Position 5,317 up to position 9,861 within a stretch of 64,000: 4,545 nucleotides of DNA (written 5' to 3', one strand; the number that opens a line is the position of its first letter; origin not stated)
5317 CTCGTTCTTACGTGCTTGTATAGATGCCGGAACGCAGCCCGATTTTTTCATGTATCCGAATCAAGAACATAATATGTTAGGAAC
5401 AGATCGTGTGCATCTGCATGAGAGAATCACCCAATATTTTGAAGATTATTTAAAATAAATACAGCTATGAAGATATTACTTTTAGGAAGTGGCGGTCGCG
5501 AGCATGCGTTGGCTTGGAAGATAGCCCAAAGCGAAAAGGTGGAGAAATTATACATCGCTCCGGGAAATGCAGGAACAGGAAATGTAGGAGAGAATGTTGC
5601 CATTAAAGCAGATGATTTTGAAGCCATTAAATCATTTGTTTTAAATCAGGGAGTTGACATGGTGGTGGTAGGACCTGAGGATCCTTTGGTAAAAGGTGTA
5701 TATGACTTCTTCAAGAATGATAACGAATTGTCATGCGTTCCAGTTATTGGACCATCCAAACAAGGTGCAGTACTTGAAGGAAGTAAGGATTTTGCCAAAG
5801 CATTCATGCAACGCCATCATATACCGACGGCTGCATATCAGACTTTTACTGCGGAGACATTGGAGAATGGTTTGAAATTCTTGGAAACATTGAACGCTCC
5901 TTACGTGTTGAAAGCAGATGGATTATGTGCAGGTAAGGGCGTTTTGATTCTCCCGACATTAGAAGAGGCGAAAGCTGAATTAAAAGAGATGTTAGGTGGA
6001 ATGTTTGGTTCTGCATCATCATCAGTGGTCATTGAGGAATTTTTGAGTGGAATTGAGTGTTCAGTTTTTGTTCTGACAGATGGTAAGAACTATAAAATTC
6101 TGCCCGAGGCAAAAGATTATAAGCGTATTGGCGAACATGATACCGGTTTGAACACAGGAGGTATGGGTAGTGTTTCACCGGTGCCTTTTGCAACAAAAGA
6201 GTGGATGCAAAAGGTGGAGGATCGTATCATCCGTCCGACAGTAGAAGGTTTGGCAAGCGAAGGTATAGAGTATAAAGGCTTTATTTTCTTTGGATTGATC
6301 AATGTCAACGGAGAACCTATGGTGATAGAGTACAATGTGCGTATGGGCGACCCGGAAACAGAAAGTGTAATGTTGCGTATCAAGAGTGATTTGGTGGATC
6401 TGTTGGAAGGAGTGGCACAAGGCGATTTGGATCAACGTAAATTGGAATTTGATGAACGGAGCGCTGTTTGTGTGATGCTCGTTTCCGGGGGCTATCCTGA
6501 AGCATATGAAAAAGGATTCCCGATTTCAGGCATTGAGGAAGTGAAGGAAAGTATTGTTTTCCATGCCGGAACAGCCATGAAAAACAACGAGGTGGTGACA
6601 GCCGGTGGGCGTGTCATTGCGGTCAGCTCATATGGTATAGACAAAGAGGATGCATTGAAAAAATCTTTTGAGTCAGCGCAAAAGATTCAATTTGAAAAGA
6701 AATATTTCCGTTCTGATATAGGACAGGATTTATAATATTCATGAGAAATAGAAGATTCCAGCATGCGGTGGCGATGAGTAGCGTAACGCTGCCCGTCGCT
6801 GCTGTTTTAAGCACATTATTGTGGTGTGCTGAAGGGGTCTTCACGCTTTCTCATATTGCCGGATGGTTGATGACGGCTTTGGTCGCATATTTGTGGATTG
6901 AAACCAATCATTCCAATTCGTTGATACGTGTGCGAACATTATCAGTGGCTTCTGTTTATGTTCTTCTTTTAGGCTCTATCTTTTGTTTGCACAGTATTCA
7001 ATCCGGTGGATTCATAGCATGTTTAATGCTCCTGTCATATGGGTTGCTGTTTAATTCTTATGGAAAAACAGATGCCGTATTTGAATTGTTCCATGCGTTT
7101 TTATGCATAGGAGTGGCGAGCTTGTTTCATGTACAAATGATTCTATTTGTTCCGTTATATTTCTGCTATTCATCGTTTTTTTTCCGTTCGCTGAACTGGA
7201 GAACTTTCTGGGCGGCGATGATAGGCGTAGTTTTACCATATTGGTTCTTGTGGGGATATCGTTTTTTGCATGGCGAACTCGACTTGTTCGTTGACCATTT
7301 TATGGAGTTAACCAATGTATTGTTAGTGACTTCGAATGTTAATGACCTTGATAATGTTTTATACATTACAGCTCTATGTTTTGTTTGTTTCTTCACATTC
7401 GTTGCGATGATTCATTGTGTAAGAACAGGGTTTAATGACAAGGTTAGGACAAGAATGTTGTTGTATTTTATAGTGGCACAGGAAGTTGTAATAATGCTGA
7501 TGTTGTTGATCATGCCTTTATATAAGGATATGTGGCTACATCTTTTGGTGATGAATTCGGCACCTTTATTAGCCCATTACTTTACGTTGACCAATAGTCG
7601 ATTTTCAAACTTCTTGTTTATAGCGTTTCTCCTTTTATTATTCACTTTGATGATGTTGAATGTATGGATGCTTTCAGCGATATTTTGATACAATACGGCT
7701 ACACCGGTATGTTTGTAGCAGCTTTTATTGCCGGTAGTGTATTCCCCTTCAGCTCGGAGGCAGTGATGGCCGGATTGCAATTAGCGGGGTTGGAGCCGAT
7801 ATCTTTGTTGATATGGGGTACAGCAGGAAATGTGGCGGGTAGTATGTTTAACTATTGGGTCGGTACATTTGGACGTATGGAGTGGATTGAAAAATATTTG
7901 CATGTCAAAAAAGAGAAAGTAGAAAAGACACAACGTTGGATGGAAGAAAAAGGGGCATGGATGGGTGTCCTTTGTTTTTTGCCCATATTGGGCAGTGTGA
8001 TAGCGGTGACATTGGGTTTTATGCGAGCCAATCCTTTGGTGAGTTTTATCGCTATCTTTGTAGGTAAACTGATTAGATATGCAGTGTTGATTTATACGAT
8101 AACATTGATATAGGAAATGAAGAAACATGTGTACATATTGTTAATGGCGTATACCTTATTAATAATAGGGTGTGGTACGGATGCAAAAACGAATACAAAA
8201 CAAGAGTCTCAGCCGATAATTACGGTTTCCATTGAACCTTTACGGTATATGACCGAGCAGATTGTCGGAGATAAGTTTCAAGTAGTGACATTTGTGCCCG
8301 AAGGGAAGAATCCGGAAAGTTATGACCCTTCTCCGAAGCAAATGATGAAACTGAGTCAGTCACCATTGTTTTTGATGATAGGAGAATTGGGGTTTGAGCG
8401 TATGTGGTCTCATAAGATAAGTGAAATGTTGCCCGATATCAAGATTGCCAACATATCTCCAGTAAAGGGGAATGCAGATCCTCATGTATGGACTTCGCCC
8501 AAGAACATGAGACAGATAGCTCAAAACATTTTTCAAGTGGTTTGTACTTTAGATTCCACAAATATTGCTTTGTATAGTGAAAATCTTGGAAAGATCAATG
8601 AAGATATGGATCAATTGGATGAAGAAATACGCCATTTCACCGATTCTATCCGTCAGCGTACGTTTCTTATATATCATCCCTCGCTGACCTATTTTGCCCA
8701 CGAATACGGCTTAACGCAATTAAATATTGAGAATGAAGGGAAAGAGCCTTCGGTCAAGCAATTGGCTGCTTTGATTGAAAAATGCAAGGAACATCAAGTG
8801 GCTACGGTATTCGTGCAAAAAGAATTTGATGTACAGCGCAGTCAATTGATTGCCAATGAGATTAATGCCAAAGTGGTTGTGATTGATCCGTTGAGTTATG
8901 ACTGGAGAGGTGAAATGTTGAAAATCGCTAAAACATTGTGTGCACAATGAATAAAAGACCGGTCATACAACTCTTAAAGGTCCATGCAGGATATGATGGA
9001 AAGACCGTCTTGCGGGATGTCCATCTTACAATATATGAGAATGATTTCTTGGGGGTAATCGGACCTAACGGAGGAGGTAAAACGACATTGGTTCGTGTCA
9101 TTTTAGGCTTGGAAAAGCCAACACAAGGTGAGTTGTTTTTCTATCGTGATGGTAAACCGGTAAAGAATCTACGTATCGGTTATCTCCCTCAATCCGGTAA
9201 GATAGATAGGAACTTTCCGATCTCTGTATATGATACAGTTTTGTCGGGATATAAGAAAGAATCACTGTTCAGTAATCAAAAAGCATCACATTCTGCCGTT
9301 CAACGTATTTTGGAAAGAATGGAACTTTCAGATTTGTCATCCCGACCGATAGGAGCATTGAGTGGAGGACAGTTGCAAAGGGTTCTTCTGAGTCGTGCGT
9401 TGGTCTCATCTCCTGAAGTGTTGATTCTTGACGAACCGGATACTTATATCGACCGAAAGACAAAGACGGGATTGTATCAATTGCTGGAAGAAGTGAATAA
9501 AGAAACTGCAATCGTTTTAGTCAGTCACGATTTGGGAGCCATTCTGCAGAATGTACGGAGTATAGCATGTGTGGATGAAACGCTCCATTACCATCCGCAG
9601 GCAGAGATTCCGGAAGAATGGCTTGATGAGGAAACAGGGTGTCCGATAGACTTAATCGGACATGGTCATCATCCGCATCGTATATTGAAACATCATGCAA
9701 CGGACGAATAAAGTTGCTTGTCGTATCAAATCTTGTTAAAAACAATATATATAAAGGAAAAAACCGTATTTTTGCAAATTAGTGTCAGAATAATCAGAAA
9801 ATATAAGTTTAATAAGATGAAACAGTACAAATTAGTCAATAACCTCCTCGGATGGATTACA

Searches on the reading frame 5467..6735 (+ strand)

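Call 93: search_protein_families(library=pfam, proteins=[window:5467-6735:+], max_evalue=0.00001)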
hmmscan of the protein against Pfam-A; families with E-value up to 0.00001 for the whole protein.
window:5467-6735:+ (422 aa): 4 families
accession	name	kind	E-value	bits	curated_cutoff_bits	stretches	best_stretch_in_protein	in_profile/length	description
PF01071.24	GARS_A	-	1.9e-66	224.1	27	1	105-298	1-194/194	Phosphoribosylglycinamide synthetase, ATP-grasp (A) domain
PF02844.21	GARS_N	-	2.6e-36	124.8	29.5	1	1-104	1-100/100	Phosphoribosylglycinamide synthetase, N domain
PF02843.22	GARS_C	-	2.2e-29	102.1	34.8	1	333-420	1-91/92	Phosphoribosylglycinamide synthetase, C domain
PF02655.19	ATP-grasp_3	-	4.8e-06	27.2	23.2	0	135-293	30-157/160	ATP-grasp domain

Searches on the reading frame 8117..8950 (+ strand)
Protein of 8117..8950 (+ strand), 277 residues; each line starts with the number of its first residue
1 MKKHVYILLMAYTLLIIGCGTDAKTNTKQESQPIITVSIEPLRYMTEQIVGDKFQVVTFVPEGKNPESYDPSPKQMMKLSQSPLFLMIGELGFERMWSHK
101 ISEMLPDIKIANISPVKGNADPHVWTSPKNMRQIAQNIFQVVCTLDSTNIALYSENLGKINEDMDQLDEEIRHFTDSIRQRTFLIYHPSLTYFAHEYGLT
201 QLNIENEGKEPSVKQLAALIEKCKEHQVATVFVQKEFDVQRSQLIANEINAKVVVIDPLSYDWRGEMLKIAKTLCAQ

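Call 93: search_protein_families(library=pfam, proteins=[window:8117-8950:+], max_evalue=0.00001)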
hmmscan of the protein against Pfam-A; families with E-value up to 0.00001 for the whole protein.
window:8117-8950:+ (277 aa): 1 family
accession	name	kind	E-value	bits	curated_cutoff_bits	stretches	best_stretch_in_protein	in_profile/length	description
PF01297.22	ZnuA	-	1.2e-55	189.2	29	1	35-260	1-240/263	Zinc-uptake complex component A periplasmic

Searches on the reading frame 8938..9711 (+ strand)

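Call 93: search_protein_families(library=pfam, proteins=[window:8938-9711:+], max_evalue=0.00001)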
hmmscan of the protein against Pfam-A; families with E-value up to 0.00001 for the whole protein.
window:8938-9711:+ (257 aa): 3 families
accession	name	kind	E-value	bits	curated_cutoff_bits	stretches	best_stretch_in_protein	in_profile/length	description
PF00005.33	ABC_tran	-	5.2e-27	95.5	25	1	25-167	1-135/137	ABC transporter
PF13304.12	AAA_21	-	3e-09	37.8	27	0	127-200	224-301/304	AAA domain, putative AbiEii toxin, Type IV TA system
PF02463.25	SMC_N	-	2.2e-07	31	40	1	34-201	23-201/220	RecF/RecN/SMC N terminal domain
